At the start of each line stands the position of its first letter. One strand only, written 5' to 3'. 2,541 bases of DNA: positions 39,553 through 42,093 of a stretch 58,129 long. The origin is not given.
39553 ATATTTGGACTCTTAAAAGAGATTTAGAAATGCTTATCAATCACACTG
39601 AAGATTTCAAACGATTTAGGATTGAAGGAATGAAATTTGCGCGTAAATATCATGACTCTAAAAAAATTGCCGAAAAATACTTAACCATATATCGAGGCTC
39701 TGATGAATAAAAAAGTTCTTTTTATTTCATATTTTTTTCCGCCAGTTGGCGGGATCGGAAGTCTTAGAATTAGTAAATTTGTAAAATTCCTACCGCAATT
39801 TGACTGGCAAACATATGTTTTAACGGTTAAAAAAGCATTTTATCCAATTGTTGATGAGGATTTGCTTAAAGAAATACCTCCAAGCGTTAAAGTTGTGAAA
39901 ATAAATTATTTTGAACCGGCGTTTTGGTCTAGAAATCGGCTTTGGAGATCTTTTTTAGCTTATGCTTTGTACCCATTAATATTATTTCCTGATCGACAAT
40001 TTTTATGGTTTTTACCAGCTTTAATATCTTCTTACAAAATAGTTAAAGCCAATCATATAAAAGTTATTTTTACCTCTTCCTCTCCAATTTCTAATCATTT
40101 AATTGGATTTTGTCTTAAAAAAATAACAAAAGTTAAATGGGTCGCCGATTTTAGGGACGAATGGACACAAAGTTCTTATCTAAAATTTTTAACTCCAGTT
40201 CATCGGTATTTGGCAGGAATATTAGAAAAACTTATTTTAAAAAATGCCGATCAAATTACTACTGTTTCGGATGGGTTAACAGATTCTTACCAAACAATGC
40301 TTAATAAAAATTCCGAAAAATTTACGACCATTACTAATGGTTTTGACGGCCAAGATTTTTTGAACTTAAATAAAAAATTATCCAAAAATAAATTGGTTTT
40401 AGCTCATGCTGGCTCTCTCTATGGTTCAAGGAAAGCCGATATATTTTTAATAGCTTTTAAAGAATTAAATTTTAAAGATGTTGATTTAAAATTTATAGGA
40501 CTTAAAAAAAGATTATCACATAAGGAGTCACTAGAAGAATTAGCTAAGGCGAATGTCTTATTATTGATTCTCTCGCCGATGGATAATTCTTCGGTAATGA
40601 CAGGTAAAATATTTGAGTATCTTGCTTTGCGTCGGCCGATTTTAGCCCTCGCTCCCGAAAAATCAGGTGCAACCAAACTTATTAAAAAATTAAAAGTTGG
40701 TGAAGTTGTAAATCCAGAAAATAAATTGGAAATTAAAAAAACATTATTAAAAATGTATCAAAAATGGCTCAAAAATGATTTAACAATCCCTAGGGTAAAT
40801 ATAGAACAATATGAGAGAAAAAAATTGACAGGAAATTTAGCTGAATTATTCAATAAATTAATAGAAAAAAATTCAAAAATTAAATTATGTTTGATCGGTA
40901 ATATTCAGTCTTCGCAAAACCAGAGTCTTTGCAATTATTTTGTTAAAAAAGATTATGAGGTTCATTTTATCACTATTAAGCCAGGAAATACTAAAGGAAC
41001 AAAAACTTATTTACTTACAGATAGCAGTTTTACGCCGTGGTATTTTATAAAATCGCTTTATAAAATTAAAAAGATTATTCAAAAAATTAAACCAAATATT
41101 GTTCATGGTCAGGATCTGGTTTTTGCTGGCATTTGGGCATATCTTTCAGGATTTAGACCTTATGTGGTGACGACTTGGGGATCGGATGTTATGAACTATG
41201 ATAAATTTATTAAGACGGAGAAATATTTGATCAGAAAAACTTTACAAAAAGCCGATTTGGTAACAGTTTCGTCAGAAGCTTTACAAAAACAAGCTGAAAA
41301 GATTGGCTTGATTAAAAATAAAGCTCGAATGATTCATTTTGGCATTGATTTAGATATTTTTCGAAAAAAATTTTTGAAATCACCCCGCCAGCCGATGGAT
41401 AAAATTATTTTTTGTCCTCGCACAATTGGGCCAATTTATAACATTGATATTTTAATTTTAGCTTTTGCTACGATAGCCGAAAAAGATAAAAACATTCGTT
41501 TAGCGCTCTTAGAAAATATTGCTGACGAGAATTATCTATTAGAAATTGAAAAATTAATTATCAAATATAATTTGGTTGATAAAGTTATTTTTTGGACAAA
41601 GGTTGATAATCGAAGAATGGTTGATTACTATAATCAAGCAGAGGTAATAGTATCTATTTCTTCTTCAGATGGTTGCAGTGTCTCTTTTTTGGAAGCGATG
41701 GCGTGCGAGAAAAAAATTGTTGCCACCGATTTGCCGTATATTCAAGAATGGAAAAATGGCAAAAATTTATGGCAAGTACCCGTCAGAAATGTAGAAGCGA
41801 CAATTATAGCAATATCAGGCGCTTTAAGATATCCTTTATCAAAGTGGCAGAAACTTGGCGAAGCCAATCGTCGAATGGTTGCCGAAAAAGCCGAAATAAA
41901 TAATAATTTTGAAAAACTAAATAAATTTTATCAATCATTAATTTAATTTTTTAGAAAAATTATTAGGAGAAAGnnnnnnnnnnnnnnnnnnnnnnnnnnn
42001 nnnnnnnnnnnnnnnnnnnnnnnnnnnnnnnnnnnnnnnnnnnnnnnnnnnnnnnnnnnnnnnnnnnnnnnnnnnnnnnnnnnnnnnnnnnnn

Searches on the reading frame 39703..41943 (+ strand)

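Call 19: search_protein_families(library=pfam, proteins=[window:39703-41943:+], max_evalue=0.001)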
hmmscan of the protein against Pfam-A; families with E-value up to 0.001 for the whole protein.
window:39703-41943:+ (747 aa): 5 families
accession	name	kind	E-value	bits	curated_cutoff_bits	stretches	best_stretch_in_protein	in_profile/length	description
PF13439.12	Glyco_transf_4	-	5.3e-22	79.1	28.5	2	408-551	10-169/170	Glycosyltransferase Family 4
PF00534.26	Glycos_transf_1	-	4.2e-21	75.7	26.4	1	558-723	7-170/172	Glycosyl transferases group 1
PF13692.12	Glyco_trans_1_4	-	2.1e-19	70.7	27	1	568-707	4-139/142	Glycosyl transferases group 1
PF13477.12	Glyco_trans_4_2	-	4.2e-18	66.3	23.4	1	394-523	1-138/139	Glycosyl transferase 4-like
PF13579.12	Glyco_trans_4_4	-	1.9e-08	35.2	29.7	0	456-547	64-158/158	Glycosyl transferase 4-like domain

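Call 38: search_protein_families(library=ncbifam, proteins=[window:39703-41943:+], max_evalue=0.01)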
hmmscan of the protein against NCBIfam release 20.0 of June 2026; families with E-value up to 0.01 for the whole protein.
window:39703-41943:+ (747 aa): 20 families
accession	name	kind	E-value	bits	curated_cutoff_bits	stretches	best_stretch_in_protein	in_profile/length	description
NF038229.1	Glyco4_Geo_Pelo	equivalog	1.4e-22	80.1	400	1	454-678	46-270/338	GPMC system family 4 glycosyltransferase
TIGR03999.1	thiol_BshA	equivalog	1.8e-18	66.7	273.7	1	488-746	116-373/375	N-acetyl-alpha-D-glucosaminyl L-malate synthase BshA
TIGR04063.1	stp3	hypoth_equivalog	5.2e-17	61.8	442.05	2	455-746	84-395/397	TIGR04063 family PEP-CTERM/XrtA system glycosyltransferase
NF041876.1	EPS_EpsE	equivalog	1e-16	61.2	400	1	514-733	159-383/389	exopolysaccharide biosynthesis GT4 family glycosyltransferase EpsE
TIGR03088.1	stp2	hypoth_equivalog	1.5e-15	57.1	409.05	1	450-746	68-373/374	TIGR03088 family PEP-CTERM/XrtA system glycosyltransferase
NF038255.1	exopoly_VpsD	equivalog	4.1e-15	55.5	300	1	448-685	86-322/381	VpsD family glycosyltransferase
NF047684.1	TeichurnBiosyTuaC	equivalog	9.3e-14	51.1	550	1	485-746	133-389/391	teichuronic acid biosynthesis protein TuaC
NF050063.1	ProtGlycPglJ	equivalog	2e-10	40.5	500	1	505-676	133-296/363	N-acetylgalactosamine-N,N'-diacetylbacillosaminyl-diphospho-undecaprenol 4-alpha-N-acetylgalactosaminyltransferase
NF041010.1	glycosy_Agl16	equivalog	1.8e-09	37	575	1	486-674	106-282/352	glycosylation protein Agl16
TIGR04157.1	glyco_rSAM_CFB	subfamily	7.7e-09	35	400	1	497-699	150-355/406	TIGR04157 family glycosyltransferase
TIGR02149.1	glgA_Coryne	subfamily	5.2e-08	32.4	302.4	1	509-682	137-320/391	glycogen synthase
NF038011.1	PelF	equivalog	8e-07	28.5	100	1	509-686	250-424/489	GT4 family glycosyltransferase PelF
TIGR04047.1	MSMEG_0565_glyc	hypoth_equivalog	1e-06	28.1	259.85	1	584-698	211-330/373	MSMEG_0565 family glycosyltransferase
TIGR04005.1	wcaL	equivalog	9.1e-06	24.8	537.6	1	511-700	169-360/406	colanic acid biosynthesis glycosyltransferase WcaL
NF053513.1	Gtran_IagA_BgsA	equivalog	1.3e-05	24.4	460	1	507-746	96-331/333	LTA glycolipid anchor biosynthesis glycosyltransferase, IagA/BgsA family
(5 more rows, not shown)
